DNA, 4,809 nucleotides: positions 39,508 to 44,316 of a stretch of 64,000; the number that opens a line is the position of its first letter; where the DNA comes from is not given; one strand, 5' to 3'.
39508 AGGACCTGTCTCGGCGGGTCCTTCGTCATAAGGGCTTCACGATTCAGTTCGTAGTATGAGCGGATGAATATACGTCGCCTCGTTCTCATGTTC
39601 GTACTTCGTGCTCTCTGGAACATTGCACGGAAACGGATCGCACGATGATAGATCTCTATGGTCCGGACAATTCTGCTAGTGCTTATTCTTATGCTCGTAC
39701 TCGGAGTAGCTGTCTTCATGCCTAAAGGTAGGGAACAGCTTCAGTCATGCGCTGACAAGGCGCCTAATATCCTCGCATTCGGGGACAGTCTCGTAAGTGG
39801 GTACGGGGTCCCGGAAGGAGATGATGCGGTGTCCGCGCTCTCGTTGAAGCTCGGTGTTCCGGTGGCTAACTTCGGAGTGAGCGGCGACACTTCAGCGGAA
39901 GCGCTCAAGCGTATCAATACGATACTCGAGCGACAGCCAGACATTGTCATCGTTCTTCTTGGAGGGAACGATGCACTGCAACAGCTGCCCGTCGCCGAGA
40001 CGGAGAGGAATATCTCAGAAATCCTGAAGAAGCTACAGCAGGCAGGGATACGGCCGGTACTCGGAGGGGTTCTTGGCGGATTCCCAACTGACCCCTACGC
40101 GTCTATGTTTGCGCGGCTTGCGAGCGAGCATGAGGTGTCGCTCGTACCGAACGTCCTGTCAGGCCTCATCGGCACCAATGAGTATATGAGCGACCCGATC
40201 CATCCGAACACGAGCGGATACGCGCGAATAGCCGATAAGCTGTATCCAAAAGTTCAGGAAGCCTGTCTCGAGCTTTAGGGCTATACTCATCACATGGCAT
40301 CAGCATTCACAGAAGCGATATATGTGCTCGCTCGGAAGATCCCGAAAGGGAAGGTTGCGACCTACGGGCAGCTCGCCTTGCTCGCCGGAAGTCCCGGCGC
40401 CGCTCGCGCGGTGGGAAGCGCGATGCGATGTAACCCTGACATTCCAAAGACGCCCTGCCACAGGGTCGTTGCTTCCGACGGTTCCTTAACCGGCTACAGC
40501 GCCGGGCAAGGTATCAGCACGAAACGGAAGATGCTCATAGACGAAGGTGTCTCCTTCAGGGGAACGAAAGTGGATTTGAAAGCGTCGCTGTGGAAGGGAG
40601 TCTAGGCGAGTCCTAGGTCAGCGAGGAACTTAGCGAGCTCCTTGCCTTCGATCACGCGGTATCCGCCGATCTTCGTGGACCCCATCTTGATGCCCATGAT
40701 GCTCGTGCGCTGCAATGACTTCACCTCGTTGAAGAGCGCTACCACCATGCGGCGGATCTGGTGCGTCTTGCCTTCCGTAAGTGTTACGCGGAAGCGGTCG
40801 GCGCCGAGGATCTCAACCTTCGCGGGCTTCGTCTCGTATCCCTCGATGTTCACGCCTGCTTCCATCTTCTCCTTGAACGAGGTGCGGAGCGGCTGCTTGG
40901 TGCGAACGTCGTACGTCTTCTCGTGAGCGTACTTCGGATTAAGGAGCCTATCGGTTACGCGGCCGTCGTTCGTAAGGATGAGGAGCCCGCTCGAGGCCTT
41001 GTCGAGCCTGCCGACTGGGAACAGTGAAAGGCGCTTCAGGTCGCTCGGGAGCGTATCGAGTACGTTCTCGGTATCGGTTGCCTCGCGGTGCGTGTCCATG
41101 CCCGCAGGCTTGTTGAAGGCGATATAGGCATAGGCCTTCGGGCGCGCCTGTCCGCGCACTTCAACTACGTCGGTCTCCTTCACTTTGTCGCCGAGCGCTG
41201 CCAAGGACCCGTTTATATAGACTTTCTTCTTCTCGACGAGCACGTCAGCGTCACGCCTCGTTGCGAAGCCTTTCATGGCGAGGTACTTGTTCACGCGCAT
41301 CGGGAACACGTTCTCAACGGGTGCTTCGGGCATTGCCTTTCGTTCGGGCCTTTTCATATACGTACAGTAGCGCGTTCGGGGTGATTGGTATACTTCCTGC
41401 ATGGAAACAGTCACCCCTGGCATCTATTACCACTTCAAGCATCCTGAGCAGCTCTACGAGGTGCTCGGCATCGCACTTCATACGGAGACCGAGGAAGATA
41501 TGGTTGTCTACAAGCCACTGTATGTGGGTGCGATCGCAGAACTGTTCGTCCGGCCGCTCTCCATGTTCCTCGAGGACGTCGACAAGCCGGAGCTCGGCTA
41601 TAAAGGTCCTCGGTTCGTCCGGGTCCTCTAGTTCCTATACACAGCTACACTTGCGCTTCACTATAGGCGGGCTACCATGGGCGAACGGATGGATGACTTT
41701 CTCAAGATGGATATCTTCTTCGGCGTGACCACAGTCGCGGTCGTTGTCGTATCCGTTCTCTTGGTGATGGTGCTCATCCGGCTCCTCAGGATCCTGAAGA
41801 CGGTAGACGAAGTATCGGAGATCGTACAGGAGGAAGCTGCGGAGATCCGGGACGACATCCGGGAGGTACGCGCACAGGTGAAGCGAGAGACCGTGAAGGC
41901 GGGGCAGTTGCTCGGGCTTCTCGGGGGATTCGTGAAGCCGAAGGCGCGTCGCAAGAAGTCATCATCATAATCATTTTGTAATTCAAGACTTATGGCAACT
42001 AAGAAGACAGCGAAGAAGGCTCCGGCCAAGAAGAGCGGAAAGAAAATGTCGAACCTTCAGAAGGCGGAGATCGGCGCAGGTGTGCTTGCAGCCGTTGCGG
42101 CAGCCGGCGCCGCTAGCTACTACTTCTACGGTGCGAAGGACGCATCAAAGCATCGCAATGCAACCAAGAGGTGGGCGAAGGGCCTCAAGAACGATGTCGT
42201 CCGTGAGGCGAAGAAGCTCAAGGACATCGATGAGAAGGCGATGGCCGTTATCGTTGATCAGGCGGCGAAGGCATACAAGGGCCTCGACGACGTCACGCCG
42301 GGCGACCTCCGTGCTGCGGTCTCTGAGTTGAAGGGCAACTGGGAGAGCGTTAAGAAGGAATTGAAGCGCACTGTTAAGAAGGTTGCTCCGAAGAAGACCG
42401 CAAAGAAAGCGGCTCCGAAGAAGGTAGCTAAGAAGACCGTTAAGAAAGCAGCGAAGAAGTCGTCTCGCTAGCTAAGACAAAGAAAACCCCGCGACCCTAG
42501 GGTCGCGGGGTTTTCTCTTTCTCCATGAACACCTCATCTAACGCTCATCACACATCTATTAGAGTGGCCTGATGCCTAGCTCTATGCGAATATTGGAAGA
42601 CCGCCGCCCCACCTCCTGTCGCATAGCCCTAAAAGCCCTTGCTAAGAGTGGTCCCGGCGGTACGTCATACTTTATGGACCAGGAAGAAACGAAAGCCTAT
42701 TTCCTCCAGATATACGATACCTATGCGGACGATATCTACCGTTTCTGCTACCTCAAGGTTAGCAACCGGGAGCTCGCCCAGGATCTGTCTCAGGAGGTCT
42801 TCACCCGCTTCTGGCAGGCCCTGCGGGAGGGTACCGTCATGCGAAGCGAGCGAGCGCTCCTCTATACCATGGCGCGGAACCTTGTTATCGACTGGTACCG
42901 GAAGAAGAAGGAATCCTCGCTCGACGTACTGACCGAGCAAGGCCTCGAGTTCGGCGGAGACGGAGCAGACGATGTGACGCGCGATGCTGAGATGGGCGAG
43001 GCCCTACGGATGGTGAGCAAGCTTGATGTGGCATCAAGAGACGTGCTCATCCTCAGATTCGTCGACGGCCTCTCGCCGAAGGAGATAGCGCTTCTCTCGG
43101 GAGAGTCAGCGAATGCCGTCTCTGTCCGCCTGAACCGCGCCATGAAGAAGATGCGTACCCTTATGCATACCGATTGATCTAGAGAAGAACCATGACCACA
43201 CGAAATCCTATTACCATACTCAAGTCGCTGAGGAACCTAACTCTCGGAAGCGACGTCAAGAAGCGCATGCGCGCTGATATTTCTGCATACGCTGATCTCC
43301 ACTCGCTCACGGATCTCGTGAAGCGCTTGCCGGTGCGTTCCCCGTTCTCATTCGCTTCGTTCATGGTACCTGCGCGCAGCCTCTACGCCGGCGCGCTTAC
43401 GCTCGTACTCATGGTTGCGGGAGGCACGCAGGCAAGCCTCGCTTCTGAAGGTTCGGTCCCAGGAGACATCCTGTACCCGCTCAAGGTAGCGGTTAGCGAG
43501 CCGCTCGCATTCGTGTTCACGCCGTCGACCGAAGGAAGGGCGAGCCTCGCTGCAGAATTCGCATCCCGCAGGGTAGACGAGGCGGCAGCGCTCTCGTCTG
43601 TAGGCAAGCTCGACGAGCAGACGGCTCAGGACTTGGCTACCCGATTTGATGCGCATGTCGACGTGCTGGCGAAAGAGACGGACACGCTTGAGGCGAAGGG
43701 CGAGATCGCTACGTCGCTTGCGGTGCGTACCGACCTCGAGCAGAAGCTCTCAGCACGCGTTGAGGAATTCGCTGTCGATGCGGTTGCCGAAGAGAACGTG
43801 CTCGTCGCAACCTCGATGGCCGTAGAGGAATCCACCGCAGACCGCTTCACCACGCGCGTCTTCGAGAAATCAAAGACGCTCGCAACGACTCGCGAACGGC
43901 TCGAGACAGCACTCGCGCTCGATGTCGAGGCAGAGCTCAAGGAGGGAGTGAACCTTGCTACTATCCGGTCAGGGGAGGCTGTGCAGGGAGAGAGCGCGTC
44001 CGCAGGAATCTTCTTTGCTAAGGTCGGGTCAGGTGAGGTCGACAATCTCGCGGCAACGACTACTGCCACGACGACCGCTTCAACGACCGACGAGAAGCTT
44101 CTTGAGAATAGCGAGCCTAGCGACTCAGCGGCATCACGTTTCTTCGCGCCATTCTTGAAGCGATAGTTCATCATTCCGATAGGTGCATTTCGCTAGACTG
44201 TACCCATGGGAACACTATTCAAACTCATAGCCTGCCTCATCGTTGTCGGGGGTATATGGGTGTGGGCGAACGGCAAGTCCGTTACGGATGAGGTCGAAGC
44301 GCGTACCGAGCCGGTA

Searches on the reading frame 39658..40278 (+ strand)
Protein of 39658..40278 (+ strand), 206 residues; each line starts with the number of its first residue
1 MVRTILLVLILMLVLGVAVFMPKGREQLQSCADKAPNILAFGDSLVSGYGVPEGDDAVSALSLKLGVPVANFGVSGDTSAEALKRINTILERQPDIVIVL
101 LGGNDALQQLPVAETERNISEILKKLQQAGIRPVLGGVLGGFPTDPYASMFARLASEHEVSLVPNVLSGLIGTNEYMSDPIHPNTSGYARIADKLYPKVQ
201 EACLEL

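Call 38: search_protein_families(library=pfam, proteins=[window:39658-40278:+], max_evalue=0.00001)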
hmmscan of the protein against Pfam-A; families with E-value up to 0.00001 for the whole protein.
window:39658-40278:+ (206 aa): 2 families
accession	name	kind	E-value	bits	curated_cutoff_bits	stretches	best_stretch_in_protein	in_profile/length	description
PF13472.12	Lipase_GDSL_2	-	3.3e-24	86.8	32.9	1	40-190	1-178/178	GDSL-like Lipase/Acylhydrolase family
PF00657.28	Lipase_GDSL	-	1.1e-16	62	23.6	1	38-195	1-208/208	GDSL-like Lipase/Acylhydrolase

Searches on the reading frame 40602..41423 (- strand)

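Call 38: search_protein_families(library=pfam, proteins=[window:40602-41423:-], max_evalue=0.00001)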
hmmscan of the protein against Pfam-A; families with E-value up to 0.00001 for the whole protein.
window:40602-41423:- (273 aa): 2 families
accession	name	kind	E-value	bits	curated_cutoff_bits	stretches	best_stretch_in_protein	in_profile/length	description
PF00849.27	PseudoU_synth_2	-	5.7e-22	79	26.8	1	100-227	2-150/152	RNA pseudouridylate synthase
PF01479.30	S4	-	5.2e-08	32.9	22.8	1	42-87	1-48/48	S4 domain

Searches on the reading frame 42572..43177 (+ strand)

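Call 38: search_protein_families(library=pfam, proteins=[window:42572-43177:+], max_evalue=0.00001)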
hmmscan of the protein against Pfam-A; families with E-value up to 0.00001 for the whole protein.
window:42572-43177:+ (201 aa): 3 families
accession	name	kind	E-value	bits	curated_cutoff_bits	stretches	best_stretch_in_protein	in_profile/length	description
PF04542.20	Sigma70_r2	-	9.8e-12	44.9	24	1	47-113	1-69/71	Sigma-70 region 2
PF08281.18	Sigma70_r4_2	-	1.9e-11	43.8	25.7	1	143-194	3-54/54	Sigma-70, region 4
PF04545.22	Sigma70_r4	-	3.2e-07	30.2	24.1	1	150-195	4-49/50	Sigma-70, region 4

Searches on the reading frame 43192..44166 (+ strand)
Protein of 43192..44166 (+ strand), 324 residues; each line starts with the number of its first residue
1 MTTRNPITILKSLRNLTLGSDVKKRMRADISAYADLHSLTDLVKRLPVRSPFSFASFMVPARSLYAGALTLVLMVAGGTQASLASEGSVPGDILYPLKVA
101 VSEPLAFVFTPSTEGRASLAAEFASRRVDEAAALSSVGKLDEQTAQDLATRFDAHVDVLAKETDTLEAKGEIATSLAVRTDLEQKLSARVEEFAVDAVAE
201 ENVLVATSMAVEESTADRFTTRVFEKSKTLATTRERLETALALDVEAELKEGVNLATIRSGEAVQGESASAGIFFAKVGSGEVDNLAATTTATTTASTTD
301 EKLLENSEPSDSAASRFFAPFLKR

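Call 38: search_protein_families(library=pfam, proteins=[window:43192-44166:+], max_evalue=0.00001)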
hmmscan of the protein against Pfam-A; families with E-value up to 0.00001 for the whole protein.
window:43192-44166:+ (324 aa): 1 family
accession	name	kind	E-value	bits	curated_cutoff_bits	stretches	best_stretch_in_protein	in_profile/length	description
PF18915.5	DUF5667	-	3.8e-10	40.5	27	1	87-171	1-77/99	Domain of unknown function (DUF5667)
